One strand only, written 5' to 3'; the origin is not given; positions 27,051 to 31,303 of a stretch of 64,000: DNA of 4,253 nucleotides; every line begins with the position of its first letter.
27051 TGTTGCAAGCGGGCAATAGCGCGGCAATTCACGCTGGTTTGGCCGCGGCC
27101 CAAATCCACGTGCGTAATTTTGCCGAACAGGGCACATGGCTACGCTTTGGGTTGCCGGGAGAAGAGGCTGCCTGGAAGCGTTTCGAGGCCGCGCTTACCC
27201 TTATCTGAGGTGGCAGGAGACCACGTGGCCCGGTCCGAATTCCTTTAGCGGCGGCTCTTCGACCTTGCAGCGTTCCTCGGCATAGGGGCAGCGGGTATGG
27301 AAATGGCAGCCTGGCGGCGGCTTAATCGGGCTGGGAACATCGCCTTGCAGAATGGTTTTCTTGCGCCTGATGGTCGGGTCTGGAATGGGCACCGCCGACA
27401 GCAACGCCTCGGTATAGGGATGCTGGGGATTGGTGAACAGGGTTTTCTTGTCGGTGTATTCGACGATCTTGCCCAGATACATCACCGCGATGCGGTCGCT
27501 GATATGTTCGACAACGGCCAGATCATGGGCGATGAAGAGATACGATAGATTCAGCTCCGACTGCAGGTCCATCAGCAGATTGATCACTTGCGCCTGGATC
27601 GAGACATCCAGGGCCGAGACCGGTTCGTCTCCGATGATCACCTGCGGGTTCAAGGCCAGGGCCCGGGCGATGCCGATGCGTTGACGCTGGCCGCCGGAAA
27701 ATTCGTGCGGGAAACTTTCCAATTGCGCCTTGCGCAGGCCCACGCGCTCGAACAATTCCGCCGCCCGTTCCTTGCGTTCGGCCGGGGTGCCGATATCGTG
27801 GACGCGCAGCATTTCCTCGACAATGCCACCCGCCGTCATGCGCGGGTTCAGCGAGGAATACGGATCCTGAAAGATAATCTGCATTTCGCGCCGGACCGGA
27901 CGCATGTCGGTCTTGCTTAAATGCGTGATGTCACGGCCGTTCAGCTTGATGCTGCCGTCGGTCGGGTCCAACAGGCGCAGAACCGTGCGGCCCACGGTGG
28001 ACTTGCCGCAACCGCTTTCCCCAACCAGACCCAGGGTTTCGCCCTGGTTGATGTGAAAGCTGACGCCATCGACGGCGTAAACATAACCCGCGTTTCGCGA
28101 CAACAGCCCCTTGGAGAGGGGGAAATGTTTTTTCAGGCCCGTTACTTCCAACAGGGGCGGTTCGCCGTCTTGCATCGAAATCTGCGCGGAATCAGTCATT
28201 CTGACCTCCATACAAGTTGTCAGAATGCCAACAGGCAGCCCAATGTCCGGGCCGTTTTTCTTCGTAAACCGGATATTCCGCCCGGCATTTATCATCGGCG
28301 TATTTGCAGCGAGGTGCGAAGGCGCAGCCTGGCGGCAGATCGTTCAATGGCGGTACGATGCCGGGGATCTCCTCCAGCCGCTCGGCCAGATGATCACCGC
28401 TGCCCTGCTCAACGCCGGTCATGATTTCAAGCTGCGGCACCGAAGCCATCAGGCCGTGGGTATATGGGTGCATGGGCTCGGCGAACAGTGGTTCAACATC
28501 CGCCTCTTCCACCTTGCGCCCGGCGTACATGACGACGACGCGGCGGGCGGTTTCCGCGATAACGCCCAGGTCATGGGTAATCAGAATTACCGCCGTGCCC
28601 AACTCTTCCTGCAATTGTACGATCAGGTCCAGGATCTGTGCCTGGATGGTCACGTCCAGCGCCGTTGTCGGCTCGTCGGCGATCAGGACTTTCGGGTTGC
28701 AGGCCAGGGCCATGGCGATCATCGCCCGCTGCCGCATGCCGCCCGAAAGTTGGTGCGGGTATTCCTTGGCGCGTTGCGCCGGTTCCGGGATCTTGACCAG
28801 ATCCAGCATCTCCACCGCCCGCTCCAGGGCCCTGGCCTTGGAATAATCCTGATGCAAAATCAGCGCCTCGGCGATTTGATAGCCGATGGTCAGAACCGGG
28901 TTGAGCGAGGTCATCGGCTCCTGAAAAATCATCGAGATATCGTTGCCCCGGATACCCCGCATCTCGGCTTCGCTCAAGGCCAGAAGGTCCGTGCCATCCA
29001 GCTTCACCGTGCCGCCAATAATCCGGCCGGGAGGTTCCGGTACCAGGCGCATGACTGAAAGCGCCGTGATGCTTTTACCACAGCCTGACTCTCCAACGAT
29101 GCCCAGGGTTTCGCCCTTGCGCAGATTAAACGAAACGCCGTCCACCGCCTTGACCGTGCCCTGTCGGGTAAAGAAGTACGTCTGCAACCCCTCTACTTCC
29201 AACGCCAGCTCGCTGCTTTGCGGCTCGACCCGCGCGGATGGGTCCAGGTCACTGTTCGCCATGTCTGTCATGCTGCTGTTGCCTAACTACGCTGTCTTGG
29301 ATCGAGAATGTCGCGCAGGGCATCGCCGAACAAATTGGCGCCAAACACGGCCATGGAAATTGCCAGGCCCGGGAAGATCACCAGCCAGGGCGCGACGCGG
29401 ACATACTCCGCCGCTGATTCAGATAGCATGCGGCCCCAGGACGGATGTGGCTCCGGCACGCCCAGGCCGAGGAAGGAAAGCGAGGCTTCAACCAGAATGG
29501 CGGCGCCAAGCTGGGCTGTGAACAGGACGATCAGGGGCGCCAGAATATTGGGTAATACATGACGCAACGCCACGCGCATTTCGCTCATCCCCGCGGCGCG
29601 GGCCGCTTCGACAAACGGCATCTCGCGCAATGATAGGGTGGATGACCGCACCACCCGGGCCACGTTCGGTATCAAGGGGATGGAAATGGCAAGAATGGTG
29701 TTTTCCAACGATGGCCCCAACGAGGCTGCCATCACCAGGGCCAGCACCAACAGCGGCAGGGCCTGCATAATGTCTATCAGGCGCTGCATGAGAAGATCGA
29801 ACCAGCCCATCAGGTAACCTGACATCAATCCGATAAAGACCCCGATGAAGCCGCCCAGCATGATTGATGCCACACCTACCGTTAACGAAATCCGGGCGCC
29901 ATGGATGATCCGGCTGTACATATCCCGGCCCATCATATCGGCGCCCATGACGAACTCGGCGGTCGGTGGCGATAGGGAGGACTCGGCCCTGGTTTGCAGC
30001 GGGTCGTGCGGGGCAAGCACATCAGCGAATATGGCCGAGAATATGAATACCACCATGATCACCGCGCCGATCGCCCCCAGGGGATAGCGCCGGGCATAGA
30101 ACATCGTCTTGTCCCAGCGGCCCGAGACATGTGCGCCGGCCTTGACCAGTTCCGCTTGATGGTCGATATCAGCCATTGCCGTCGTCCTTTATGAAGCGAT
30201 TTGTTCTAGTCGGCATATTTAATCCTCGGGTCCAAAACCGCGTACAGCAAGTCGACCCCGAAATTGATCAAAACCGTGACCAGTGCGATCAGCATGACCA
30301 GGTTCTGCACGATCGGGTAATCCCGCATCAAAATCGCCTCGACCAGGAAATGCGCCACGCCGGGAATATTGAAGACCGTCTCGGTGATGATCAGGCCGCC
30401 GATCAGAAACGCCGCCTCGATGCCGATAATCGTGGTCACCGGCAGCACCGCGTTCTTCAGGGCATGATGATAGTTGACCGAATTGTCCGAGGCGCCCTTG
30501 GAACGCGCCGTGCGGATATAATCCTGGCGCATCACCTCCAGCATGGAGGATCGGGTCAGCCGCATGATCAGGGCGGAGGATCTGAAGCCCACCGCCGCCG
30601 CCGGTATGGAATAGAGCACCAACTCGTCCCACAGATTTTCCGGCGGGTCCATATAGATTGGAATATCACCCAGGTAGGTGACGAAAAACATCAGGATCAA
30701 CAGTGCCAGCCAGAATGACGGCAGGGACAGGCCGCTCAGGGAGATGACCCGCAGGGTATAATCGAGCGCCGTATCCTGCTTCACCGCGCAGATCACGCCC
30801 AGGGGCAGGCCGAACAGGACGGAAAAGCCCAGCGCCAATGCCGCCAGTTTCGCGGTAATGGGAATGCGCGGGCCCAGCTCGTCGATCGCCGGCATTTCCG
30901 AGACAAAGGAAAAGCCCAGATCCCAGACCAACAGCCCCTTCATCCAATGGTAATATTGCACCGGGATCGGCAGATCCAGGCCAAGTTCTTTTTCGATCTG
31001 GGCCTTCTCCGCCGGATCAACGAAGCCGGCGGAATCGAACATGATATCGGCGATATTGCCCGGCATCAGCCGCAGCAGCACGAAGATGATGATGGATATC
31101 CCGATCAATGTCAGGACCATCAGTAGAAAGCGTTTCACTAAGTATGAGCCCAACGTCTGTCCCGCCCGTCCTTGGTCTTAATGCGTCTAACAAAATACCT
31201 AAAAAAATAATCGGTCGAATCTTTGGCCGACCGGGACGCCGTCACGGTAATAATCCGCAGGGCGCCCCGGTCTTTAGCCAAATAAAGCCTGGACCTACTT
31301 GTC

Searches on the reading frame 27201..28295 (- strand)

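Call 33: search_protein_families(library=pfam, proteins=[window:27201-28295:-], max_evalue=0.00001)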
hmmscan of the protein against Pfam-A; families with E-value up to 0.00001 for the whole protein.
window:27201-28295:- (364 aa): 2 families
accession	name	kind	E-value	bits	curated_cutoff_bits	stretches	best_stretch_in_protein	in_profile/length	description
PF00005.33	ABC_tran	-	7.2e-34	117.8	25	1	76-226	2-136/137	ABC transporter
PF08352.17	oligo_HPY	-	6.2e-21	75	27.1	1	278-343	1-65/65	Oligopeptide/dipeptide transporter, C-terminal region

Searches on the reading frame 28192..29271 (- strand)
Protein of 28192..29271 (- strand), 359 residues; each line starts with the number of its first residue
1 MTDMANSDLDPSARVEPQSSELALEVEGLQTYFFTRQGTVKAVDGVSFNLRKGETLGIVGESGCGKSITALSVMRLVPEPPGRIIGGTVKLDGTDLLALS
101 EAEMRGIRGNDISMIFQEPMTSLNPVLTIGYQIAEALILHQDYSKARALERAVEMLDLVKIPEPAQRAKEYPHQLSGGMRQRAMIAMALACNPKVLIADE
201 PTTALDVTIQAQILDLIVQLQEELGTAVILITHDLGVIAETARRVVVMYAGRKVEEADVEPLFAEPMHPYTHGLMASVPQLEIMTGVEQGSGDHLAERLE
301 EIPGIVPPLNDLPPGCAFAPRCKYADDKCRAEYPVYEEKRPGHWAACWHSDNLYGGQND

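Call 33: search_protein_families(library=pfam, proteins=[window:28192-29271:-], max_evalue=0.00001)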
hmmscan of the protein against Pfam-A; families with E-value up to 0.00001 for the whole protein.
window:28192-29271:- (359 aa): 3 families
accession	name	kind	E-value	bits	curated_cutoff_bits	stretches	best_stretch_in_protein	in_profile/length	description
PF00005.33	ABC_tran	-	1.8e-28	100.2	25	1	44-203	2-137/137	ABC transporter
PF08352.17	oligo_HPY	-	4.7e-16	59.4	27.1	1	254-329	1-65/65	Oligopeptide/dipeptide transporter, C-terminal region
PF13304.12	AAA_21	-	5.9e-08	33.6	27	1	166-238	229-303/304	AAA domain, putative AbiEii toxin, Type IV TA system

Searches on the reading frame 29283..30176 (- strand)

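Call 33: search_protein_families(library=pfam, proteins=[window:29283-30176:-], max_evalue=0.00001)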
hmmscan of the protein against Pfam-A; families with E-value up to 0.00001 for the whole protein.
window:29283-30176:- (297 aa): 2 families
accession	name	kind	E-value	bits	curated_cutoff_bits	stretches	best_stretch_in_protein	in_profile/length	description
PF00528.27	BPD_transp_1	-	1.5e-31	110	26.4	1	112-296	1-183/184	Binding-protein-dependent transport system inner membrane component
PF12911.12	OppC_N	-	1.4e-06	28.5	23.9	1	24-71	6-53/53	N-terminal TM domain of oligopeptide transport permease C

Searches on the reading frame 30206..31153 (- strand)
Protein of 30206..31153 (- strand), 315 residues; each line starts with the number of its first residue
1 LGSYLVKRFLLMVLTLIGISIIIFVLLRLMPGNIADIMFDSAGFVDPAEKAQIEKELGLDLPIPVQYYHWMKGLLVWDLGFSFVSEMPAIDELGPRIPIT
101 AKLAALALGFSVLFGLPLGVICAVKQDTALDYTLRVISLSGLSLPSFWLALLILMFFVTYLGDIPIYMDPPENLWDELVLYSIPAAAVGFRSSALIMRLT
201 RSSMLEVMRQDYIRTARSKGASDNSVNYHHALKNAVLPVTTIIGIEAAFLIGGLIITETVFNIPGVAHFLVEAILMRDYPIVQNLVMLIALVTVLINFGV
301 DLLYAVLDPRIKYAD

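Call 33: search_protein_families(library=pfam, proteins=[window:30206-31153:-], max_evalue=0.00001)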
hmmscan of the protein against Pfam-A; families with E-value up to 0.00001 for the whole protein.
window:30206-31153:- (315 aa): 2 families
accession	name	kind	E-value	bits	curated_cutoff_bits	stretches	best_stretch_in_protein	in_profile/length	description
PF00528.27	BPD_transp_1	-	1.1e-37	129.9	26.4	1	115-312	1-183/184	Binding-protein-dependent transport system inner membrane component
PF19300.4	BPD_transp_1_N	-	2.1e-12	47.7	23.8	1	2-76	2-74/114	Binding-prot-dependent transport system membrane comp, N-term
